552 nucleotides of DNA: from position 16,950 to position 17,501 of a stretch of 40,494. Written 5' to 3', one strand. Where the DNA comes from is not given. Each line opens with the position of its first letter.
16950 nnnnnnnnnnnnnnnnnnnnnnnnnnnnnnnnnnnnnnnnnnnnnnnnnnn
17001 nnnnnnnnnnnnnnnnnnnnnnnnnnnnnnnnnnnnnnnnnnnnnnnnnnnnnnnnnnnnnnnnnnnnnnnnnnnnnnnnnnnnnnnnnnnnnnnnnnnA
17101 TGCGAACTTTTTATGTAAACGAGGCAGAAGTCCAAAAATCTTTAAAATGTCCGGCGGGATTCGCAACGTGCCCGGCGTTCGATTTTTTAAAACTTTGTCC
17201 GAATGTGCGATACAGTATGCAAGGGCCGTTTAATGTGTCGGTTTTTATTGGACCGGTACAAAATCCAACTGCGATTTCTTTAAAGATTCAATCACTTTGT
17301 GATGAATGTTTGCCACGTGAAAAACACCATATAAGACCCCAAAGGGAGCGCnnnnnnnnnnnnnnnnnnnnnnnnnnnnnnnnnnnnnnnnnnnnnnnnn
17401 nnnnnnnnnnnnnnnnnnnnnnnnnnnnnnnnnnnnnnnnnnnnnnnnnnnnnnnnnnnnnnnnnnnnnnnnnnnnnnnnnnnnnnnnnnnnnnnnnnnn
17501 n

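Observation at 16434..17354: Four tandem paralogous small Cys4 proteins inserted between rimM and trmD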

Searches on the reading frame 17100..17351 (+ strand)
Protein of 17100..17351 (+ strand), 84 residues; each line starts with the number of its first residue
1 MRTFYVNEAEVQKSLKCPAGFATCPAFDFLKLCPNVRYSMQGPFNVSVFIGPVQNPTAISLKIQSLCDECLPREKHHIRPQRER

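Call 6: search_protein_families(library=pfam, proteins=[window:17100-17351:+], max_evalue=1)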
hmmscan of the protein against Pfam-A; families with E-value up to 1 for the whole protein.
window:17100-17351:+ (84 aa): 0 families

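Call 7: search_protein_families(library=ncbifam, proteins=[window:17100-17351:+], max_evalue=1)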
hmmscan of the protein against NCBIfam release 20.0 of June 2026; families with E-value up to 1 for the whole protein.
window:17100-17351:+ (84 aa): 0 families

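Call 27: find_homologous_proteins(query=A2, max_evalue=0.001)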
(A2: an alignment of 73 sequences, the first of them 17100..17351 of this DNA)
Query A2 (73 sequences) (84 aa, profile of the alignment): 8 proteins with E <= 0.001 among 84 candidates.
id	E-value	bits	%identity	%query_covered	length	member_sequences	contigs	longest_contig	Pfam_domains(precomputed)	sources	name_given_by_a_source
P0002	3.4e-6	45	96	100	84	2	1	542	-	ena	-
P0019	4.0e-6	45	-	-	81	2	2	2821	-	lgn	-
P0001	4.5e-6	45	100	100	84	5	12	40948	-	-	-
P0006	6.9e-6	44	88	90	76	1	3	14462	-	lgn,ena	-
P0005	1.9e-5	43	83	100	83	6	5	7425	-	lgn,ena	-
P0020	6.3e-5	41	-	-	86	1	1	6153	-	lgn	-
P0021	1.5e-4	40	-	-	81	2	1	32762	-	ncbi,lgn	-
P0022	2.3e-4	40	-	-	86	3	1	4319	-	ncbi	-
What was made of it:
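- Tried and rejected: A profile of 73 divergent slot ORFs (A2) against 5.8 billion proteins gave only 8 weak hits (call 27).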

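Call 29: search_solved_structures(query=A2, max_evalue=10)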
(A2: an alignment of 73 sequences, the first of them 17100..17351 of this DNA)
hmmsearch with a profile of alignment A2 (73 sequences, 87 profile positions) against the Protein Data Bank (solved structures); distinct sequences matched with E-value up to 10: 0.
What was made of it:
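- On Zn-binding ribosomal proteins (L31, L32, L33, L36, S14, S18): PDB sequence profile search gives 0 hits at E<=10 (call 29).
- Tried and rejected: 0 hits (call 29).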

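Call 63: search_protein_families(library=padloc, proteins=[window:17100-17351:+], max_evalue=0.1)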
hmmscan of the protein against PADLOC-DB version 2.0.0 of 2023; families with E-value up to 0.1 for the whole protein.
window:17100-17351:+ (84 aa): 0 families

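Call 64: search_protein_families(library=phrogs, proteins=[window:17100-17351:+], max_evalue=0.1)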
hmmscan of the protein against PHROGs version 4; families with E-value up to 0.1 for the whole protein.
window:17100-17351:+ (84 aa): 0 families
